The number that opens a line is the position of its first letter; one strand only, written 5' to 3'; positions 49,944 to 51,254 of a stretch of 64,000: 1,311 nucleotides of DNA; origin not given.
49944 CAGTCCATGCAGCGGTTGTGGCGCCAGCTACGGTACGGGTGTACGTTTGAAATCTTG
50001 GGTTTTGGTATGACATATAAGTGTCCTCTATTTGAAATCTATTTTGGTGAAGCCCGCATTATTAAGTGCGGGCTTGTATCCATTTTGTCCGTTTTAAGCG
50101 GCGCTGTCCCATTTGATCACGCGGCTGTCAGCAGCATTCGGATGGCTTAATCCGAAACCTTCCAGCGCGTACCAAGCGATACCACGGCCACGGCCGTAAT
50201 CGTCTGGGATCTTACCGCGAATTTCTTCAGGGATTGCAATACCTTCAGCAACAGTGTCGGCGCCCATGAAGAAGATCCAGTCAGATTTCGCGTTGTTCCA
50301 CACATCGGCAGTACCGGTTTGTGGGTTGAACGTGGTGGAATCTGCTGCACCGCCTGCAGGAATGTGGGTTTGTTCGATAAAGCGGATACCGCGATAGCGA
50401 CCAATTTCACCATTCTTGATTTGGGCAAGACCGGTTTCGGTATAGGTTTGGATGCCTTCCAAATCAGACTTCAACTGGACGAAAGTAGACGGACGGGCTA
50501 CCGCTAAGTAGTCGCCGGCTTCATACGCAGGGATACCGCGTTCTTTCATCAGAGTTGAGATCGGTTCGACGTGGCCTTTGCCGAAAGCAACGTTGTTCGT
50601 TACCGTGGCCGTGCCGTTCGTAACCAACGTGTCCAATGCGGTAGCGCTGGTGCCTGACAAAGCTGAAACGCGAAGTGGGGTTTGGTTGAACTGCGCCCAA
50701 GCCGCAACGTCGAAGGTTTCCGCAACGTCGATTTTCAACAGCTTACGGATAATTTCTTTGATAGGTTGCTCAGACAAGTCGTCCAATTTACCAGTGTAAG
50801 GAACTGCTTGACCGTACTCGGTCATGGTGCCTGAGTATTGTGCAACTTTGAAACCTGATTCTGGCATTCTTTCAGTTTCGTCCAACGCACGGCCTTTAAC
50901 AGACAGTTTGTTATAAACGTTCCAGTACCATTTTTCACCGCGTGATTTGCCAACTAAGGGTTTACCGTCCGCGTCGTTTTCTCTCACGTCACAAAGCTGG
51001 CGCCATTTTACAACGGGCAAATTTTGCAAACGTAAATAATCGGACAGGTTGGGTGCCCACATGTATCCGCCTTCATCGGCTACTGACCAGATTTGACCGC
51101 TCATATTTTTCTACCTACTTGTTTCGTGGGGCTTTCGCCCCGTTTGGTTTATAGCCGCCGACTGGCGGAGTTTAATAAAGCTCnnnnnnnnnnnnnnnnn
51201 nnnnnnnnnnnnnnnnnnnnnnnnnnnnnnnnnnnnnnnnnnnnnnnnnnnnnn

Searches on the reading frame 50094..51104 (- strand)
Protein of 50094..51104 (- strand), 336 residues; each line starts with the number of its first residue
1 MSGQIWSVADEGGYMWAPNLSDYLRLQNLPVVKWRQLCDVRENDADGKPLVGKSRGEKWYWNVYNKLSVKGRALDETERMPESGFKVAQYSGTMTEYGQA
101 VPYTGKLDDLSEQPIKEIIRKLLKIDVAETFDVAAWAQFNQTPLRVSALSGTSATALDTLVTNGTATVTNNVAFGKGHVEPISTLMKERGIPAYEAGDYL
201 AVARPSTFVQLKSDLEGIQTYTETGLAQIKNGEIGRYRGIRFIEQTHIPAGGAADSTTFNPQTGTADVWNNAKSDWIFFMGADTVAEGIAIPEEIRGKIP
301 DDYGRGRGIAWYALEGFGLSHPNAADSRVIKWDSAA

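Call 32: search_protein_families(library=phrogs, proteins=[window:50094-51104:-])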
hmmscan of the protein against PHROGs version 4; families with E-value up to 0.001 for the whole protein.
window:50094-51104:- (336 aa): 2 families
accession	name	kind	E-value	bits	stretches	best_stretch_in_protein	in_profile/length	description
phrog_1357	-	head and packaging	1.1e-14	55.2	1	53-324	62-338/356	major head protein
phrog_267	-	head and packaging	9.3e-07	29.3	1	127-284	142-269/410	major head protein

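Call 109: search_dna_similar(query=window:50094-51104:-, collection=phages, mode=protein, max_rows=12)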
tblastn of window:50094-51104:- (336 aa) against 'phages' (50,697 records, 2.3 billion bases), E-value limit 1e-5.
Records with a match: 42; places in all: 42; records where one place covers at least 80% of the query: 42.
Best place of each record, by identity: <60% 42.
By first word of the organism name: Vibrio 28; Streptomyces 6; Escherichia 4; Bacillus 2; Bacteroides 1; Bacteriophage 1.
By host as written in the record: - 22; Vibrio crassostreae 6; Escherichia coli 4; Streptomyces lividans JI 1326 2; Bacillus cereus 2; Streptomyces sp. 5a 2; Vibrio tasmaniensis 1; Bacteroides salyersiae BSC162 1; and 2 more.
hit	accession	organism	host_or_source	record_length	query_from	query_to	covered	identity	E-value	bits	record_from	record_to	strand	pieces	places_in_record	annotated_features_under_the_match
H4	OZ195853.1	Vibrio phage D279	Seawater and oysters mix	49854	1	336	100%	43.1%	3e-81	274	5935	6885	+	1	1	hypothetical protein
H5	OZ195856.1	Vibrio phage D273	Seawater and oysters mix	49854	1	336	100%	43.1%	3e-81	274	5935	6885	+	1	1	hypothetical protein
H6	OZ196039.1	Vibrio phage D277 g1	Seawater and oysters mix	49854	1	336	100%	43.1%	3e-81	274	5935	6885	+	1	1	hypothetical protein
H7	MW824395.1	Vibrio phage 431E45.1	Vibrio crassostreae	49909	1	336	100%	43.1%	3e-81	274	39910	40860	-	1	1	hypothetical protein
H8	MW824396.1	Vibrio phage 431E46.1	Vibrio crassostreae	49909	1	336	100%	43.1%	3e-81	274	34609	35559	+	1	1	hypothetical protein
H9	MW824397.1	Vibrio phage 431E48.2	Vibrio crassostreae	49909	1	336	100%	43.1%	3e-81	274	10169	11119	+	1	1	hypothetical protein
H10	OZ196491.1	Vibrio phage D217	Seawater and oysters mix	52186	1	336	100%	43.1%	3e-81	274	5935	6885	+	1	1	hypothetical protein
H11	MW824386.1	Vibrio phage 234P8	Vibrio crassostreae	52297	1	336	100%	43.1%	3e-81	274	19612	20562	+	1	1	hypothetical protein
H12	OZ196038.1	Vibrio phage D274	Seawater and oysters mix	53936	1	336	100%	43.1%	3e-81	274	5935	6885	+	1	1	hypothetical protein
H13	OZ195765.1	Vibrio phage D65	Seawater and oysters mix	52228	1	336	100%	42.8%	1e-80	272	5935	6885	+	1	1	hypothetical protein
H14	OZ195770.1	Vibrio phage D59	Seawater and oysters mix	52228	1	336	100%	42.8%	1e-80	272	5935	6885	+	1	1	hypothetical protein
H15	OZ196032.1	Vibrio phage D173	Seawater and oysters mix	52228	1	336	100%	42.8%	1e-80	272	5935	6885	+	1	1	hypothetical protein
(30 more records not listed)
